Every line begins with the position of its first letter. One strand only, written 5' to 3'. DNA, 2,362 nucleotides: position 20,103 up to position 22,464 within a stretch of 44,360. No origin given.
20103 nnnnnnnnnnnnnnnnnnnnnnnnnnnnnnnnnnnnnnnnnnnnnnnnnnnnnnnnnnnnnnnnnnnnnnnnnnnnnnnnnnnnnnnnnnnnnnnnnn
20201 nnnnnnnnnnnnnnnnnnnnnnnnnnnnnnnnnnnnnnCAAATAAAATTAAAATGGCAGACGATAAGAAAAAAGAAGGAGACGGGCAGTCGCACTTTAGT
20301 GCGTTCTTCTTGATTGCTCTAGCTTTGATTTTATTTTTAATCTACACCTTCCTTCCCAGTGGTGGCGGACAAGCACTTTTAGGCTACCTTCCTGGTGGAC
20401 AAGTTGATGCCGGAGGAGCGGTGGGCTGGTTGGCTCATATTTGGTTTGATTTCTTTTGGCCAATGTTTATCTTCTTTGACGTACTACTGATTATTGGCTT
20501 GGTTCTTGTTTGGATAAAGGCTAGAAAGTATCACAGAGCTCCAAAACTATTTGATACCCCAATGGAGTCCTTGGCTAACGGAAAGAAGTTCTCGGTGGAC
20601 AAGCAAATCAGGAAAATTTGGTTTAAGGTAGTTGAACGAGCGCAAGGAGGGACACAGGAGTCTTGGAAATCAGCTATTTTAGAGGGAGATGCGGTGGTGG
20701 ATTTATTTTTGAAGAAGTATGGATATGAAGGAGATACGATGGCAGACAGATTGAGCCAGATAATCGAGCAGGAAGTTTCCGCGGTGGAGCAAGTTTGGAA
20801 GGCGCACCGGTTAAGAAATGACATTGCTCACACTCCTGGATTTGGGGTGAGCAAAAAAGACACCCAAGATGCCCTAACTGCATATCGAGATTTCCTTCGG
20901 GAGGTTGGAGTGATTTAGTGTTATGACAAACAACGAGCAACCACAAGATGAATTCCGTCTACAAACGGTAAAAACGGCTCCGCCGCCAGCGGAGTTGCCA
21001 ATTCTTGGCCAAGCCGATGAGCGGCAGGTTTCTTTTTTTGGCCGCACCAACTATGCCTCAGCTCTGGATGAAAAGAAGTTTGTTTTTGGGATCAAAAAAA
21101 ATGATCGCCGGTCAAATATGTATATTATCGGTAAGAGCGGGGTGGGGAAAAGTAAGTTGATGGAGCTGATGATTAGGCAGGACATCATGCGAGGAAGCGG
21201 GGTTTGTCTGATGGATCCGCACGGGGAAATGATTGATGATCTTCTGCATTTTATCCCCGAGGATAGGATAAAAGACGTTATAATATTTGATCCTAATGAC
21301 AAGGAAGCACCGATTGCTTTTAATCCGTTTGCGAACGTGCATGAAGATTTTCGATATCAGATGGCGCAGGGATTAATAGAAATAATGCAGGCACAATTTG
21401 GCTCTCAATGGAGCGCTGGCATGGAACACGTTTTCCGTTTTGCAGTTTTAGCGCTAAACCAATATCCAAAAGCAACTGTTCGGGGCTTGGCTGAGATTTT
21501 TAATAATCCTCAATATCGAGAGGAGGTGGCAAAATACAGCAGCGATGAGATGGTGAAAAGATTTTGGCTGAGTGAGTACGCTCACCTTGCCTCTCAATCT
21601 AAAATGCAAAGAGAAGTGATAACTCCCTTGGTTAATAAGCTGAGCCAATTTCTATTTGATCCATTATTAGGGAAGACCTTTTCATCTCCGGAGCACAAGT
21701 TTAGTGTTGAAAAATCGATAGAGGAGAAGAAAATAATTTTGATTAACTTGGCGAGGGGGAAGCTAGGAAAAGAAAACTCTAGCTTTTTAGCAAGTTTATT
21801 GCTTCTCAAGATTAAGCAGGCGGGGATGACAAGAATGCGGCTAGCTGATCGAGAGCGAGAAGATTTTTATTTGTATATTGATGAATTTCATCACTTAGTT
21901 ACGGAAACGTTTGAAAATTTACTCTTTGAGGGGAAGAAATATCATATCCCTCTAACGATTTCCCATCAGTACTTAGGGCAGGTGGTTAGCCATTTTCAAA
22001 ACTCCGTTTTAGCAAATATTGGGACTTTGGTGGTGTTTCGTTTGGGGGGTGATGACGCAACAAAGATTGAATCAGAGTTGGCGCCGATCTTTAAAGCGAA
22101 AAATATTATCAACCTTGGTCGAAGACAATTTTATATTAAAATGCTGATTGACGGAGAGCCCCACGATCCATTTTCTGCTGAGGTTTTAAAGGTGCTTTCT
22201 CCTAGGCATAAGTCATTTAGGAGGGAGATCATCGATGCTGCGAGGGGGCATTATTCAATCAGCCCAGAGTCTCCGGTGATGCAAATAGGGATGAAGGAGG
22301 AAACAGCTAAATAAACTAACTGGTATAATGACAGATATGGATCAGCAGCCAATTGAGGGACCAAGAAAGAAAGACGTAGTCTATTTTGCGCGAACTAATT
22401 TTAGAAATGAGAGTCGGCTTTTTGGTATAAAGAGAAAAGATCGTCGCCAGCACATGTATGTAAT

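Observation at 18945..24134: Stand-alone operon: TM protein, TM-HEPN-like protein and two soluble VirD4/TraD-like ATPases, a candidate undescribed membrane nucleic-acid translocation or surveillance module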

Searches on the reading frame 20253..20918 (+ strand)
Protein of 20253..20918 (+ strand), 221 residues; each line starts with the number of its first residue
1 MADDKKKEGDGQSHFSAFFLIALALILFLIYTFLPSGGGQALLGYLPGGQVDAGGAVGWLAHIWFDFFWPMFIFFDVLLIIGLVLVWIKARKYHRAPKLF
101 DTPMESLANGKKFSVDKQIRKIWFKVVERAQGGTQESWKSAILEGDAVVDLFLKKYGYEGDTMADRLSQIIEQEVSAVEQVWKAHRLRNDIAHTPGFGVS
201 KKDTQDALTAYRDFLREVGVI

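Call 4: search_protein_families(library=pfam, proteins=[window:20253-20918:+], max_evalue=1)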
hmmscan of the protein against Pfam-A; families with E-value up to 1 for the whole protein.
window:20253-20918:+ (221 aa): 4 families
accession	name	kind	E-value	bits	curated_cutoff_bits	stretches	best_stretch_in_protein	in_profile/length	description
PF07332.16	Phage_holin_3_6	-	7.3e-05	23.2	28.4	1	2-109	27-110/116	Putative Actinobacterial Holin-X, holin superfamily III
PF18731.6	HEPN_Swt1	-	0.0048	17.6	27.5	1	121-219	24-115/115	Swt1-like HEPN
PF12420.13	DUF3671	-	0.025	14.5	34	1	18-95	166-217/223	Fam-L, Fam-M like protein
PF10572.14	UPF0556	-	0.23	11.9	25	1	109-142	6-39/123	UPF0556 domain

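Call 5: search_protein_families(library=ncbifam, proteins=[window:20253-20918:+], max_evalue=1)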
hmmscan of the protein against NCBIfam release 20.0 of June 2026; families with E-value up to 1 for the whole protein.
window:20253-20918:+ (221 aa): 1 family
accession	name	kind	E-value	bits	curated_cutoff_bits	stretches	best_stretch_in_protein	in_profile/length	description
NF058583.1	LAXTG_small_WW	exception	0.0087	15.7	65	1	46-93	4-50/54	LAXTG motif-containing small protein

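Call 9: search_protein_families(library=padloc, proteins=[window:20253-20918:+], max_evalue=0.1)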
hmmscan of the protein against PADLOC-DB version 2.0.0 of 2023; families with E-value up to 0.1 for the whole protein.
window:20253-20918:+ (221 aa): 0 families

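Call 10: search_protein_families(library=phrogs, proteins=[window:20253-20918:+], max_evalue=0.1)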
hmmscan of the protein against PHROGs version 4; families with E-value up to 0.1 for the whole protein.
window:20253-20918:+ (221 aa): 1 family
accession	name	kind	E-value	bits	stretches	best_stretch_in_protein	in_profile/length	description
phrog_14253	-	unknown function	0.091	14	0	162-215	23-79/86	-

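Call 50: search_protein_families(library=pfam, alignment_id=A2, max_evalue=0.01)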
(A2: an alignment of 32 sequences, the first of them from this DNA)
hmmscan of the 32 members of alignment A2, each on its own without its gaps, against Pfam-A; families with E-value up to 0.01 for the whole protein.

A. member 1, seq(221 aa): 2 families
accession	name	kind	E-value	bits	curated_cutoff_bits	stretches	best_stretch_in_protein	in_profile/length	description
PF07332.16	Phage_holin_3_6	-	7.3e-05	23.2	28.4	1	2-109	27-110/116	Putative Actinobacterial Holin-X, holin superfamily III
PF18731.6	HEPN_Swt1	-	0.0048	17.6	27.5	1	121-219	24-115/115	Swt1-like HEPN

B. families by the number of members that match (of 32 scanned): 3 families
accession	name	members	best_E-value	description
PF03871.20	RNA_pol_Rpb5_N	2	0.00032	RNA polymerase Rpb5, N-terminal domain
PF18731.6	HEPN_Swt1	2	0.0048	Swt1-like HEPN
PF07332.16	Phage_holin_3_6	1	7.3e-05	Putative Actinobacterial Holin-X, holin superfamily III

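Call 51: search_solved_structures(query=A2, max_evalue=10, show_alignments=2)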
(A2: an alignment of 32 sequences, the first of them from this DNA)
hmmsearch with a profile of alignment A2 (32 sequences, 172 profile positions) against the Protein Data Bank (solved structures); distinct sequences matched with E-value up to 10: 6.
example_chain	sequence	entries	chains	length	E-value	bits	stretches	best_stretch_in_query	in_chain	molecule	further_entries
1dzf_A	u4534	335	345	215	0.0069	19.3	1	122-164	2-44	DNA-DIRECTED RNA POLYMERASES I, II, AND III SUBUNIT RPABC 1 | DNA-DIRECTED RNA POLYMERASE II 27KD POLYPEPTIDE | DNA-directed RNA polymerase II, chain RPB5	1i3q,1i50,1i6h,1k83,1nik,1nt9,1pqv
5fmf_E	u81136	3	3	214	0.012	18.6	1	123-164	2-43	DNA-DIRECTED RNA POLYMERASES I, II, AND III SUBUNIT RPABC1, RPB5 | DNA-directed RNA polymerases I, II, and III subunit RPABC1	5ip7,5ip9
3h0g_E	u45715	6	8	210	0.054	16.4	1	125-164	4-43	DNA-directed RNA polymerases I, II, and III subunit RPABC1 | RNA polymerase II subunit Rpb5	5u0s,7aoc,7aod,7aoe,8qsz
5x4z_E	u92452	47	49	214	0.22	14.4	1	124-164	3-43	RNA polymerase subunit ABC27, common to RNA polymerases I, II, and III | DNA-directed RNA polymerases I, II, and III subunit RPABC1 | RNA polymerase subunit ABC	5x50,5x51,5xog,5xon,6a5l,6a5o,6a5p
3vou_A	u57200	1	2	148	0.29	14.1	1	25-87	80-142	Ion transport 2 domain protein, Voltage-gated sodium channel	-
9mu7_E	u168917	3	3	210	0.89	12.5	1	130-166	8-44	DNA-directed RNA polymerase II subunit RPB5 | RPB5 homolog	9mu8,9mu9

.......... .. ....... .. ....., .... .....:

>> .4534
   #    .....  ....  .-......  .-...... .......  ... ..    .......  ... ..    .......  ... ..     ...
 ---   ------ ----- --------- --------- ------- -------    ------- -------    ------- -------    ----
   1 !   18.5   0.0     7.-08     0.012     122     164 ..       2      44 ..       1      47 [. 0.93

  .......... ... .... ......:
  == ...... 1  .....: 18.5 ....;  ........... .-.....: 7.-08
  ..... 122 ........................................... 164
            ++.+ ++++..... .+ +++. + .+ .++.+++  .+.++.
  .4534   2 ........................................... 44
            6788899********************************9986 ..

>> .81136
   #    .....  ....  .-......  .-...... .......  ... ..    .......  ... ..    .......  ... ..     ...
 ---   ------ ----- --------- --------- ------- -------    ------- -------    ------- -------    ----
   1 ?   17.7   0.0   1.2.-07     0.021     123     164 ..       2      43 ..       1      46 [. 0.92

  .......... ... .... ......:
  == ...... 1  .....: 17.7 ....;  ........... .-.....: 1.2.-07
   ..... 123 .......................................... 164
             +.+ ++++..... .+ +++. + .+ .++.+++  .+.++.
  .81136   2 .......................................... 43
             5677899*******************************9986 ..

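Call 52: find_homologous_proteins(query=window:20253-20918:+, max_evalue=0.001)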
Query window:20253-20918:+ (221 aa): 12 proteins with E <= 0.001 among 2288 candidates.
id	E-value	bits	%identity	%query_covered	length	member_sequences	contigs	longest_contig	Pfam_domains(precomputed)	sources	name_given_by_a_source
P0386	1.7e-144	497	100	100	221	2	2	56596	-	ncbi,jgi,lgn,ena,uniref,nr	ncbi:MAG: hypothetical protein COU09_02140 [Candidatus Harrisonbacteria bacterium CG10_big_fil_rev_8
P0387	1.4e-54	203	55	72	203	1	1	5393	-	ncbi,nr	ncbi:MAG: hypothetical protein Q8P45_00555, partial [Candidatus Harrisonbacteria bacterium]|nr:hypot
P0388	5.0e-30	123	52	55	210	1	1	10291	-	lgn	-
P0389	2.6e-29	121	38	88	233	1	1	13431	-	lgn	-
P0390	1.6e-26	112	33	97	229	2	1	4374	-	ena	-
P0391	4.0e-26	110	38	76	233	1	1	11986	-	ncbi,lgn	-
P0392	1.0e-25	109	38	69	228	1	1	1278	-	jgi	jgi:hypothetical protein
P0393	6.7e-24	103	32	97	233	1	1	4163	-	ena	-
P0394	6.5e-23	100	33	89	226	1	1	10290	-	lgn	-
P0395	8.2e-23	99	34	76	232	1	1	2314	-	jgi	jgi:hypothetical protein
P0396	8.6e-23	99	35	80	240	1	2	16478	-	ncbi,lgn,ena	-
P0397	1.0e-22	99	48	48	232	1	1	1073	-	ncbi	-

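Call 61: predict_structure(alignment_id=A3)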
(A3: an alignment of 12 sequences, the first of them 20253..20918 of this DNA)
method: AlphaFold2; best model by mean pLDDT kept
length: 221 residues; sequences in the alignment: 12
mean_pLDDT: 75.6   pTM: 0.51
mean pLDDT of the five models: 75.6, 74.6, 74.1, 73.3, 72.2
residues with pLDDT >= 90: 84; 70-90: 65; 50-70: 24; < 50: 48
segments of 3 or more residues with pLDDT < 50: 1-12, 35-52, 94-110
pLDDT, mean of each block of 10 residues (from residue 1): 41 62 75 51 45 56 73 79 80 48 43 81 94 94 97 91 89 84 96 94 96 92 84
secondary structure, 60 per line:
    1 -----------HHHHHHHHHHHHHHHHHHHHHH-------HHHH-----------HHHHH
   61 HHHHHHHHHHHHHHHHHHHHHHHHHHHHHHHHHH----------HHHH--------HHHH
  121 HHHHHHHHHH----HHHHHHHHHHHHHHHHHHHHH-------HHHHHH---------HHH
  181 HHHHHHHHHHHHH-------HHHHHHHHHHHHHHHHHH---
elements in order: H12-33 H41-44 H56-94 H105-108 H117-130 H135-155 H163-168 H178-193 H201-218

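Call 66: fold_search(model_id=the predicted structure, library=pdb)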
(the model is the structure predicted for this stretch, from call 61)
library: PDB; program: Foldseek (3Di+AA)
matches with E <= 10: 193; with E <= 0.001: 0
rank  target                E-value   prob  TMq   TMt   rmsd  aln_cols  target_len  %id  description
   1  2hsb                  1.1e-01  0.99  0.35  0.57   4.1       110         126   17  Crystal structure of a hepn domain containing protein (af_0298) from archaeoglobus fulgidus at 1.95 A resolution (released 2006-08-15)
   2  6iuh_A                3.2e-01  0.80  0.29  0.46   5.9       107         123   15  Crystal structure of GIT1 PBD domain in complex with Liprin-alpha2 (released 2019-02-20)
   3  2jx0_MODEL_1_A        3.2e-01  0.72  0.27  0.41   6.6       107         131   16  The paxillin-binding domain (PBD) of G Protein Coupled Receptor (GPCR)-kinase (GRK) interacting protein 1 (GIT (released 2008-04-29)
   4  1wwp_A                4.1e-01  0.85  0.32  0.52   4.5       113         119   15  Crystal structure of ttk003001694 from Thermus Thermophilus HB8 (released 2005-07-12)
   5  8pe3_A                5.1e-01  0.80  0.33  0.21   6.9       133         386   11  Structure of Csm6' from Streptococcus thermophilus in complex with cyclic hexa-adenylate (cA6) (released 2023-10-04)
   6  6jmu_A                6.3e-01  0.44  0.27  0.40   5.8       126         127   13  Crystal structure of GIT1/Paxillin complex (released 2020-05-20)
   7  7ae6_B                7.5e-01  0.69  0.32  0.45   4.9       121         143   12  Crystal structure of di-AMPylated HEPN(R102A) toxin (released 2020-12-30)
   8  6iuh_B                7.9e-01  0.60  0.29  0.47   5.8       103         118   14  Crystal structure of GIT1 PBD domain in complex with Liprin-alpha2 (released 2019-02-20)
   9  9dm3_MODEL_1_A        7.9e-01  0.18  0.20  0.29   8.8       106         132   15  De novo design of proteins that bind naphthalenediimides, powerful photooxidants with tunable photophysical pr (released 2025-03-05)
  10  7ae8_D                9.3e-01  0.75  0.34  0.48   4.1       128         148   11  Crystal structure of HEPN(R102A) toxin (released 2020-12-30)
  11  2j9w_B                9.3e-01  0.30  0.23  0.40   5.4       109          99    9  Structural insight into the ESCRT-I-II link and its role in MVB trafficking (released 2007-01-23)
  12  8ucj_c                9.9e-01  0.16  0.27  0.23  24.4       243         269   10  CryoEM structure of Komagataella pastoris Cytochrome c oxidase (11 subunits) in complex with human VMAT2 (released 2024-10-09)
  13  7ae8_B                1.0e+00  0.66  0.33  0.45   4.7       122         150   11  Crystal structure of HEPN(R102A) toxin (released 2020-12-30)
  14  7ae8_A                1.0e+00  0.57  0.32  0.42   4.9       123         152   10  Crystal structure of HEPN(R102A) toxin (released 2020-12-30)
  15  7ate_C                1.0e+00  0.20  0.27  0.23  22.7       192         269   13  Cytochrome c oxidase structure in P-state (released 2021-12-01)
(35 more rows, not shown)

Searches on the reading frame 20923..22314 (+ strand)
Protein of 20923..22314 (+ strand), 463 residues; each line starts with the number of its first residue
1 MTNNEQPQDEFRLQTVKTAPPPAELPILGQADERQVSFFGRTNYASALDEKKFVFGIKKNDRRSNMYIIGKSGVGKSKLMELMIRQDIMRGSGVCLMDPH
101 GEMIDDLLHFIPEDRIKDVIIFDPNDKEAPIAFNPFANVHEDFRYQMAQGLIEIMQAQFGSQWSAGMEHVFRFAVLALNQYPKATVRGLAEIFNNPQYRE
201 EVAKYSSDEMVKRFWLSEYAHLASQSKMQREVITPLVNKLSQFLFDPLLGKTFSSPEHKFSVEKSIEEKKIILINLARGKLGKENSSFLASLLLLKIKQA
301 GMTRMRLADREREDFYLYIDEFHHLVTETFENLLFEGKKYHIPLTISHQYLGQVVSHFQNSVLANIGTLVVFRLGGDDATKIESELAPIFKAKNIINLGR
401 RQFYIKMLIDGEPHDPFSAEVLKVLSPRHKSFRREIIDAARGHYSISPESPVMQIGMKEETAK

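Call 4: search_protein_families(library=pfam, proteins=[window:20923-22314:+], max_evalue=1)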
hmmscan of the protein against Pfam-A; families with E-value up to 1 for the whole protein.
window:20923-22314:+ (463 aa): 14 families
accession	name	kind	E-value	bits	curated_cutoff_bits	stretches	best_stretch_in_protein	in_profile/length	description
PF10412.15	TrwB_AAD_bind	-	5.5e-13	49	20.5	1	57-374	9-310/387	Type IV secretion-system coupling protein DNA-binding domain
PF01935.23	DUF87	-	3.2e-09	37.7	23.2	1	67-279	27-204/220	Helicase HerA, central domain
PF13401.12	AAA_22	-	3.5e-05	24.6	27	1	62-111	4-54/130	AAA domain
PF19044.6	P-loop_TraG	-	6.9e-05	22.1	25.8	1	64-139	30-97/413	TraG P-loop domain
PF02534.20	T4SS-DNA_transf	-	7.5e-05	22.2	20.1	1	68-359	49-349/468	Type IV secretory system Conjugative DNA transfer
PF12846.13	AAA_10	-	0.00036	20.1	27.5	1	56-157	16-115/362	AAA-like domain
PF12696.13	TraG-D_C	-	0.006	16.9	22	1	315-380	2-71/126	TraM recognition site of TraD and TraG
PF05621.17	TniB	-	0.027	14.3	22.4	1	42-82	14-54/189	Bacterial TniB protein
PF20703.3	nSTAND1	-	0.043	13.9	27.1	1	34-80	12-50/379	Novel STAND NTPase 1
PF13191.12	AAA_16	-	0.051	14.5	32.6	1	61-84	22-45/167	AAA ATPase domain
PF00005.33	ABC_tran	-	0.065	14.3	25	1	65-87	13-35/137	ABC transporter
PF03193.22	RsgA_GTPase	-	0.067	13.4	30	1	59-89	102-132/174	RsgA GTPase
PF20720.3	nSTAND3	-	0.12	12.5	27.2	1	63-123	17-72/155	Novel STAND NTPase 3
PF13555.12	AAA_29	-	0.23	11.7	27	1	61-80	20-39/61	P-loop containing region of AAA domain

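Call 5: search_protein_families(library=ncbifam, proteins=[window:20923-22314:+], max_evalue=1)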
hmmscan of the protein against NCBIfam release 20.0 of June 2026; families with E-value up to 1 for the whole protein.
window:20923-22314:+ (463 aa): 19 families
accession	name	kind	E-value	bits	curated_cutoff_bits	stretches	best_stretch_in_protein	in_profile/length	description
NF045973.1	conju_CD1115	equivalog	4.2e-11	42.4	250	1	59-379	20-362/442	VirD4-like conjugal transfer protein, CD1115 family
TIGR03743.1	SXT_TraD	subfamily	4.7e-10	38.5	366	2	49-102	161-214/636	conjugative transfer system coupling protein TraD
TIGR03754.1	conj_TOL_TraD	equivalog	6.4e-08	31.6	647.55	1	48-103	165-220/643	type IV conjugative transfer system coupling protein TraD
NF045975.1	VirB4_plasma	equivalog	1.8e-07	29.3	590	1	56-102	505-554/894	Mbov_0397 family ICE element conjugal transfer ATPase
TIGR03783.1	Bac_Flav_CT_G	subfamily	2.3e-06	25.8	261.55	1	64-143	439-517/829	TraG family conjugative transposon ATPase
NF053655.1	CedD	equivalog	0.00013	20.8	600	1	52-114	210-272/527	DNA-translocating ATPase CedD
TIGR02746.1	TraC-F-type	equivalog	0.004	15.1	567.05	1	62-148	429-507/800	type IV secretion system protein TraC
NF042943.1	HerA_antiphage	equivalog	0.0049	15.5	800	1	328-400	460-531/566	anti-phage-associated helicase HerA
NF010447.0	PRK13873.1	equivalog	0.0065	14.4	1020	1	64-228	442-605/815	conjugal transfer protein TrbE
TIGR03597.1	GTPase_YqeH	equivalog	0.0069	15.6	297.4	1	55-87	147-179/361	ribosome biogenesis GTPase YqeH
TIGR03420.1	DnaA_homol_Hda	equivalog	0.0074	15.8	194.8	1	32-100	11-75/226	DnaA regulatory inactivator Hda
TIGR02322.1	phosphon_PhnN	equivalog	0.0093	15.7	156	0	261-314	82-135/179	phosphonate metabolism protein/1,5-bisphosphokinase (PRPP-forming) PhnN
NF040713.1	ZapE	equivalog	0.012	14.9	140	1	54-85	44-74/344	cell division protein ZapE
NF006505.0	PRK08939.1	equivalog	0.026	13.8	228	1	50-86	143-179/306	primosomal protein DnaI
NF003255.0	PRK04213.1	equivalog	0.028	13.8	164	1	58-92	4-38/204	GTP-binding protein EngB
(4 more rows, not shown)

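Call 9: search_protein_families(library=padloc, proteins=[window:20923-22314:+], max_evalue=0.1)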
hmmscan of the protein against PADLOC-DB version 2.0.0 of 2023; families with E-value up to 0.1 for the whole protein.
window:20923-22314:+ (463 aa): 6 families
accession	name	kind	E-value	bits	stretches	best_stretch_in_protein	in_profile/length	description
PDLC04140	mad8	-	4.9e-14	50.6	1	62-378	26-255/314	mads_8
PDLC04103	HerA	-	3.1e-05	20.5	1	321-376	460-511/579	-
PDLC04100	HerA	-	0.00057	16.7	1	327-401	465-538/580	-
PDLC04105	HerA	-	0.0011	15.6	0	67-107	170-211/576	-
PDLC02185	HerA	-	0.0037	14.1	1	328-399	472-542/585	-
PDLC04235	PDC-M01A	-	0.015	12.2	1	47-88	168-211/510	-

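Call 10: search_protein_families(library=phrogs, proteins=[window:20923-22314:+], max_evalue=0.1)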
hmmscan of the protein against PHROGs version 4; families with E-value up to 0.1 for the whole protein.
window:20923-22314:+ (463 aa): 7 families
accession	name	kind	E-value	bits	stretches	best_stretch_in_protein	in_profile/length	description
phrog_5156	-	unknown function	1.2e-50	173.5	1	49-433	396-781/824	-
phrog_7035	-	unknown function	9.5e-11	41.8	2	235-378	406-562/969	-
phrog_2666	-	head and packaging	1.2e-05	25.2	1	56-103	314-361/555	terminase large subunit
phrog_296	-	integration and excision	0.022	14.4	0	297-333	368-408/626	DNA transposition protein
phrog_50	-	DNA, RNA and nucleotide metabolism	0.034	14.2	1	51-92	357-398/570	DnaC-like helicase loader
phrog_8066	-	unknown function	0.043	13.7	1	36-88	158-212/522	-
phrog_293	-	moron, auxiliary metabolic gene and host takeover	0.053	12.5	1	67-94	167-193/1058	ABC transporter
